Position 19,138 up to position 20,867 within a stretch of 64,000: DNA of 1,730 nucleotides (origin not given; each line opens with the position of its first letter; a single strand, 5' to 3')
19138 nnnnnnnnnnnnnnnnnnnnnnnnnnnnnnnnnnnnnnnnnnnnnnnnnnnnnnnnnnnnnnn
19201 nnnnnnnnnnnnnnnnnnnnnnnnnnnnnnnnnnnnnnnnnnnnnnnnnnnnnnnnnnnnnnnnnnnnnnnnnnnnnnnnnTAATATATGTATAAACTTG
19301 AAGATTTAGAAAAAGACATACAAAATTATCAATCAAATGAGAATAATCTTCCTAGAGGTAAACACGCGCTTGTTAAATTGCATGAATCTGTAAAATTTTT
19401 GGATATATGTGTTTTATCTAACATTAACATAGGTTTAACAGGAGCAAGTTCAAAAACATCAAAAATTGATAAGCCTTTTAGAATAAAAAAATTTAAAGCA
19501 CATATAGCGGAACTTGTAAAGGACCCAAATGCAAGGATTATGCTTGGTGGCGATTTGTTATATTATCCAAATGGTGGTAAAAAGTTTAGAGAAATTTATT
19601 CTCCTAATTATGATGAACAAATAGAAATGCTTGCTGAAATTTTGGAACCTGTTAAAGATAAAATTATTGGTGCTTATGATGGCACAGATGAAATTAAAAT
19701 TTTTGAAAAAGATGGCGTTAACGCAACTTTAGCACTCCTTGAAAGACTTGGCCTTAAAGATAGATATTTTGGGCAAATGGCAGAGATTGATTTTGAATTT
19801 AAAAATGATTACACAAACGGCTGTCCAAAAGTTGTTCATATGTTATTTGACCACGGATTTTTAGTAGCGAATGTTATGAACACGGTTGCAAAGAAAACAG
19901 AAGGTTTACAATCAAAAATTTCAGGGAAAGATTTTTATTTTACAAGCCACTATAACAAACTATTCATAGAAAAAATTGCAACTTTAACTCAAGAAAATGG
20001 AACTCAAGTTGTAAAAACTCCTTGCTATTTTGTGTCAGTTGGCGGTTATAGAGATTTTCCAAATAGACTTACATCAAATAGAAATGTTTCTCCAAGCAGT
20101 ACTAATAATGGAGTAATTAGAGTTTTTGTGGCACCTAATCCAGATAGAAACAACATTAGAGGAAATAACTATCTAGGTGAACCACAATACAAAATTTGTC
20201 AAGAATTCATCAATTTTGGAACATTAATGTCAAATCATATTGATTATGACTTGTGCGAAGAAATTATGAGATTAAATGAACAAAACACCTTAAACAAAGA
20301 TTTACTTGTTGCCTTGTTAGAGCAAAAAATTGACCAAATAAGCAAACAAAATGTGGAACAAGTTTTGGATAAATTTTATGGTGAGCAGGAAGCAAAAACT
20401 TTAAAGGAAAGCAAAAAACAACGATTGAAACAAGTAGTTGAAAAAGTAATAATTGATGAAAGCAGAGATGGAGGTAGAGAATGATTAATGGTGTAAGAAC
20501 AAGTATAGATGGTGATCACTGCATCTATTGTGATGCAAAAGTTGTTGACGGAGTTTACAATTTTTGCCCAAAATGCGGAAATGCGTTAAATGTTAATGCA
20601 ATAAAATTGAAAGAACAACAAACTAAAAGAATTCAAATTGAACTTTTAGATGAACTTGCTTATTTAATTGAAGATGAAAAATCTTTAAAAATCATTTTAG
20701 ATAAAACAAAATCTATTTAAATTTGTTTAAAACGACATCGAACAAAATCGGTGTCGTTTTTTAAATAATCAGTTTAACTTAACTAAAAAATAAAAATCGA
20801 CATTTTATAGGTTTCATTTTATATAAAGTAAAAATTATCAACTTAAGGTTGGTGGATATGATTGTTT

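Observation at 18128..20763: Compact operon: active metallophosphoesterase, pseudo-enzyme paralog and zinc-ribbon protein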

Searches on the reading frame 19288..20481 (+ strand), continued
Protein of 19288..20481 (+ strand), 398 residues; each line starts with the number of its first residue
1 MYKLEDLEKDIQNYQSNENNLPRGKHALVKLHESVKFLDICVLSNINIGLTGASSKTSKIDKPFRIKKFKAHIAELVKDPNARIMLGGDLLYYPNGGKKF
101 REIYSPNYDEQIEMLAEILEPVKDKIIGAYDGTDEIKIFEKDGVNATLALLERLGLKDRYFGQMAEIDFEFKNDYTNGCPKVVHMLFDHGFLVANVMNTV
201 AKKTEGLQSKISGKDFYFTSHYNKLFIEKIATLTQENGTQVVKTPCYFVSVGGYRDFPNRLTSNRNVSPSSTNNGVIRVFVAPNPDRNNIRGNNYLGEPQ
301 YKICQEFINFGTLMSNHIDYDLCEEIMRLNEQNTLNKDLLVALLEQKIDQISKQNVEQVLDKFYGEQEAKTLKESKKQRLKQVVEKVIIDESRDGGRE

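Call 71: find_encoding_contigs(protein=P0188, flank=7000, max_places=3)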
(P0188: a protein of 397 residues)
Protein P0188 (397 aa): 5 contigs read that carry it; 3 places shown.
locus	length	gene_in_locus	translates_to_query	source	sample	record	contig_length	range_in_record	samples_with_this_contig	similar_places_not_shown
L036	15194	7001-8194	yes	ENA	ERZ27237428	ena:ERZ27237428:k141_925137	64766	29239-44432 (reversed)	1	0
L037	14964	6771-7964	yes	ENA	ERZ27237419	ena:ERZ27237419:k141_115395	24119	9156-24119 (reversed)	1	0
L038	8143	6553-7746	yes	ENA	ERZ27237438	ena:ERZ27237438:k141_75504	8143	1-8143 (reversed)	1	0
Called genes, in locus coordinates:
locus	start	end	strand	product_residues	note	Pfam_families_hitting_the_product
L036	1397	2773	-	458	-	PF01554:MatE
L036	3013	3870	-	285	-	PF09335:VTT_dom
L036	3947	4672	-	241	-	-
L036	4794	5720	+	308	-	-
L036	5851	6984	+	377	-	PF00149:Metallophos (weak)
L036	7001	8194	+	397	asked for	-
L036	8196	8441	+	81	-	-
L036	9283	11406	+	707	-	-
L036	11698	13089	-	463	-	PF13229:Beta_helix (faint)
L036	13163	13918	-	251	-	-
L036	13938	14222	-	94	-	-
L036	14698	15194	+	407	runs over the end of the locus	PF13439:Glyco_transf_4, PF13579:Glyco_trans_4_4, PF20706:GT4-conflict, PF00534:Glycos_transf_1, PF13692:Glyco_trans_1_4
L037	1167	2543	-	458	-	PF01554:MatE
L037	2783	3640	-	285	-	PF09335:VTT_dom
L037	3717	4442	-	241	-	-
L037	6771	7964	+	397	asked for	-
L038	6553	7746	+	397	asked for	-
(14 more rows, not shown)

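Call 77: find_related_loci(query=P0195, collection=metagenome_contigs, flank=7000)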
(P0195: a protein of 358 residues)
Query P0195 (358 aa) in metagenome_contigs; peptide patterns used: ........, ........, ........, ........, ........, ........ (x = any residue, [..] = any of these).
191 stretches matched a pattern; 1 encode a relative of the query (tblastn E <= 1e-3); 1 distinct loci.
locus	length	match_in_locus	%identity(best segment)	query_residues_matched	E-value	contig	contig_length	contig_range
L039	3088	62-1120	88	1-353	0e+0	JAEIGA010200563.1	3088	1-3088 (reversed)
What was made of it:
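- There is only one RNA-ligase adjacency, and it could not be extended (call 77).
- Tried and rejected: The one metagenome scan, spent on the single-MPE form, returned one short contig (call 77), so the RNA-ligase adjacency could not be tested.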

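Call 82: search_protein_families(library=pfam, proteins=[P0181, P0182, P0184, P0186, P0188, P0189, P0191, P0193, P0194, P0204], max_evalue=0.01)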
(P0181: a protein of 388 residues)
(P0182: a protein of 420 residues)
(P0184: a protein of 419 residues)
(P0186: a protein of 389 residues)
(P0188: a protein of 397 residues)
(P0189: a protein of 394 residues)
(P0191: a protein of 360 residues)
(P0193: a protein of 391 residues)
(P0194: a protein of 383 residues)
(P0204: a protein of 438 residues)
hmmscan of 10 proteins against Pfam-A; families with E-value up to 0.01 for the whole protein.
P0181 (388 aa): 0 families

P0182 (420 aa): 0 families

P0184 (419 aa): 1 family
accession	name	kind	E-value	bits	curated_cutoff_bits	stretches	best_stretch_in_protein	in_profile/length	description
PF07954.16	DUF1689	-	0.0087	16.8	25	0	325-394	56-114/148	Protein of unknown function (DUF1689)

P0186 (389 aa): 0 families

P0188 (397 aa): 0 families

P0189 (394 aa): 0 families

P0191 (360 aa): 0 families

P0193 (391 aa): 0 families

P0194 (383 aa): 0 families

P0204 (438 aa): 0 families

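Call 83: search_protein_families(library=padloc, proteins=[P0181, P0182, P0186, P0188, P0189, P0195, L036:5851-6981:+, L035:4864-5997:+, L029:9086-9340:+, L036:8196-8438:+], max_evalue=0.1)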
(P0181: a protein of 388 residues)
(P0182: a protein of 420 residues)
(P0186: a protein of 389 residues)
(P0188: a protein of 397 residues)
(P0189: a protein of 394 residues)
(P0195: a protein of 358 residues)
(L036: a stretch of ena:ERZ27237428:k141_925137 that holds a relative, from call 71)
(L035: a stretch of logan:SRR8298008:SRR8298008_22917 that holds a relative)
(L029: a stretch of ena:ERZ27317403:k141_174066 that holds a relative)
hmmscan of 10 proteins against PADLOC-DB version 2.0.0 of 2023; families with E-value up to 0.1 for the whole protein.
P0181 (388 aa): 0 families

P0182 (420 aa): 0 families

P0186 (389 aa): 0 families

P0188 (397 aa): 0 families

P0189 (394 aa): 0 families

P0195 (358 aa): 0 families

L036:5851-6981:+ (377 aa): 0 families

L035:4864-5997:+ (378 aa): 0 families

L029:9086-9340:+ (85 aa): 0 families

L036:8196-8438:+ (81 aa): 0 families

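Call 85: search_dna_similar(query=window:19288-20481:+, collection=plasmids, mode=protein, max_evalue=0.001, max_rows=10)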
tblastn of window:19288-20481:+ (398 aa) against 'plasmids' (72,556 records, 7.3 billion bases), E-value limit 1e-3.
No match.

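Call 86: search_dna_similar(query=window:19288-20481:+, collection=phages, mode=protein, max_evalue=0.001, max_rows=10)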
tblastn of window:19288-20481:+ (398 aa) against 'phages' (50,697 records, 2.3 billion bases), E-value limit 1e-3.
Records with a match: 3; places in all: 3; records where one place covers at least 80% of the query: 0.
Best place of each record, by identity: <60% 3.
By first word of the organism name: Bacillus 3.
By host as written in the record: Bacillus australimaris sKR4M-27 1; Bacillus cereus BC102p 1; Bacillus cereus 1.
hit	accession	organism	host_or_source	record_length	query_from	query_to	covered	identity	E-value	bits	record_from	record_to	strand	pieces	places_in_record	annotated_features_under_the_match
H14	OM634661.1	Bacillus phage vB_BauM_KLEB27-3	Bacillus australimaris sKR4M-27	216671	8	272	67%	24.2%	6e-6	55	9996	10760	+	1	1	hypothetical protein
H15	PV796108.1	Bacillus phage Edson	Bacillus cereus BC102p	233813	66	273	52%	23.6%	3e-4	49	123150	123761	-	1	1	hypothetical protein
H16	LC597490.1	Bacillus phage vB_BceM_WH1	Bacillus cereus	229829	66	273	52%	23.6%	9e-4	48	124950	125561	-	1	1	hypothetical protein_gp114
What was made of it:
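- Tried and rejected: Phage hits were only weak matches to the same single MPE genes that P1 hits (call 86).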

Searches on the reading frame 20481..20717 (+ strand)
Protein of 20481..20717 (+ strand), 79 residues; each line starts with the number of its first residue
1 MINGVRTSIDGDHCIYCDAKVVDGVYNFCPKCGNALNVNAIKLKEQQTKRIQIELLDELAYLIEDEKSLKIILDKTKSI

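Call 3: search_protein_families(library=pfam, proteins=[window:20481-20717:+], max_evalue=1)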
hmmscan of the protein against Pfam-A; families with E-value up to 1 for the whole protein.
window:20481-20717:+ (79 aa): 10 families
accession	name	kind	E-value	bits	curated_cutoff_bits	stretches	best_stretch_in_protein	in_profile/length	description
PF12773.13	DZR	-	0.0024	18.4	27.3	1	9-33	22-45/45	Double zinc ribbon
PF13240.11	Zn_Ribbon_1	-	0.0026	17.9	25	1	14-36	2-23/23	zinc-ribbon domain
PF08772.16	Zn_ribbon_NOB1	-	0.0051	17.3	24.9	1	13-37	10-35/72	Nin one binding (NOB1) Zn-ribbon like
PF13248.11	Zn_ribbon_3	-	0.018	14.9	27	1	14-34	5-24/26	zinc-ribbon domain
PF17032.10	Zn_ribbon_15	-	0.021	16.1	28.9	1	11-33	52-73/73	zinc-ribbon family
PF07191.17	Zn_ribbon_6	-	0.024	15.1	25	1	11-38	16-41/67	Double zinc ribbon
PF18912.6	DZR_2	-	0.032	14.5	27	1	13-36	9-31/56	Double zinc ribbon domain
PF02150.21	Zn_ribbon_RPB9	-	0.037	14.4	25.2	1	28-38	3-13/36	RNA polymerases M/15 Kd subunit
PF24441.1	DUF7560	-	0.046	13.9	27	0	29-40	8-19/44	Family of unknown function (DUF7560)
PF14427.12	Pput2613-deam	-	0.23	11.7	25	1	17-40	64-87/118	Pput_2613-like deaminase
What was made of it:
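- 20481..20720 (+): P3, a 79-aa four-Cys zinc ribbon (C14, C17, C29, C32) with a helix-compatible C-terminal half. Weak zinc-ribbon Pfam hits (call 3).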

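Call 4: search_protein_families(library=phrogs, proteins=[window:20481-20717:+], max_evalue=0.1)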
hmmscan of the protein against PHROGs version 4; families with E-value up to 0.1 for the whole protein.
window:20481-20717:+ (79 aa): 8 families
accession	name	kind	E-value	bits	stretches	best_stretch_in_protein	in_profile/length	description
phrog_22274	-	unknown function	0.0026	19.4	1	1-53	1-54/81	-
phrog_10714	-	unknown function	0.0058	17.9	1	13-42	75-105/109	-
phrog_2546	-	unknown function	0.007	17.6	1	14-54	3-42/180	-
phrog_1494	-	unknown function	0.0081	16.4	1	17-42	190-215/226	-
phrog_7807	-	unknown function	0.021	15.2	1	12-73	53-113/288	-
phrog_4852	-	unknown function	0.032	14.9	1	13-55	15-58/194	-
phrog_9188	-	unknown function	0.06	14.6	1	14-39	41-67/70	-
phrog_26165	-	unknown function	0.094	14.1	0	2-54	43-92/103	-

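Call 5: search_protein_families(library=ncbifam, proteins=[window:20481-20717:+], max_evalue=1)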
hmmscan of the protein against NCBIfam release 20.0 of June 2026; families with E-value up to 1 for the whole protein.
window:20481-20717:+ (79 aa): 3 families
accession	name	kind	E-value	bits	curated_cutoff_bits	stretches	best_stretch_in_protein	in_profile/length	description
NF047723.1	TransFacS4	equivalog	0.014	15.9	120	1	8-45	40-76/90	transcription factor S4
TIGR01071.1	rplO_bact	equivalog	0.035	13.9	77.95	1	25-75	65-115/144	50S ribosomal protein L15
NF047660.1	HUIPC_Trx_selen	equivalog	0.068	13.3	105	1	10-48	9-46/91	HUIPC motif thioredoxin-like (seleno)protein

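Call 6: search_protein_families(library=padloc, proteins=[window:20481-20717:+], max_evalue=1)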
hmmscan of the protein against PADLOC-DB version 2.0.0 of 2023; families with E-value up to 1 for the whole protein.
window:20481-20717:+ (79 aa): 0 families

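Call 21: find_homologous_proteins(query=window:20481-20717:+, max_evalue=0.01)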
Query window:20481-20717:+ (79 aa): 28 proteins with E <= 0.01 among 28 candidates.
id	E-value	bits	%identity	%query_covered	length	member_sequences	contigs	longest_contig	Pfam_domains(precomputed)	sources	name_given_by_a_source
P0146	1.2e-44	167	99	100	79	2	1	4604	-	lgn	-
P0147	8.0e-36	139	75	100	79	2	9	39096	-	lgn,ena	-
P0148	6.0e-35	136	76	100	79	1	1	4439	-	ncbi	-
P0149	8.4e-35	136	71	100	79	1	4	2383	-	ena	-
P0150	1.2e-34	135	71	100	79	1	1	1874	-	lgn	-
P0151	4.4e-34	133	71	100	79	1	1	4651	-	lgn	-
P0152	4.7e-34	133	73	100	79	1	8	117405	-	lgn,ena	-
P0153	6.5e-34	133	72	100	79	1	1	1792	-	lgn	-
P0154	2.1e-32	128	75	100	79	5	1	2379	-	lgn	-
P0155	2.9e-32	127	70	100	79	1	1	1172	-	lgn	-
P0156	2.0e-31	125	70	100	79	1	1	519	-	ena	-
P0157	2.1e-31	125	70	100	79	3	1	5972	-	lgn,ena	-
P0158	9.8e-30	119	68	100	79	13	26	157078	-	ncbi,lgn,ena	-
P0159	1.6e-29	119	70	100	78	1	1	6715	-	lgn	-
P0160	2.0e-29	118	67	100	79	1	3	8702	-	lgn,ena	-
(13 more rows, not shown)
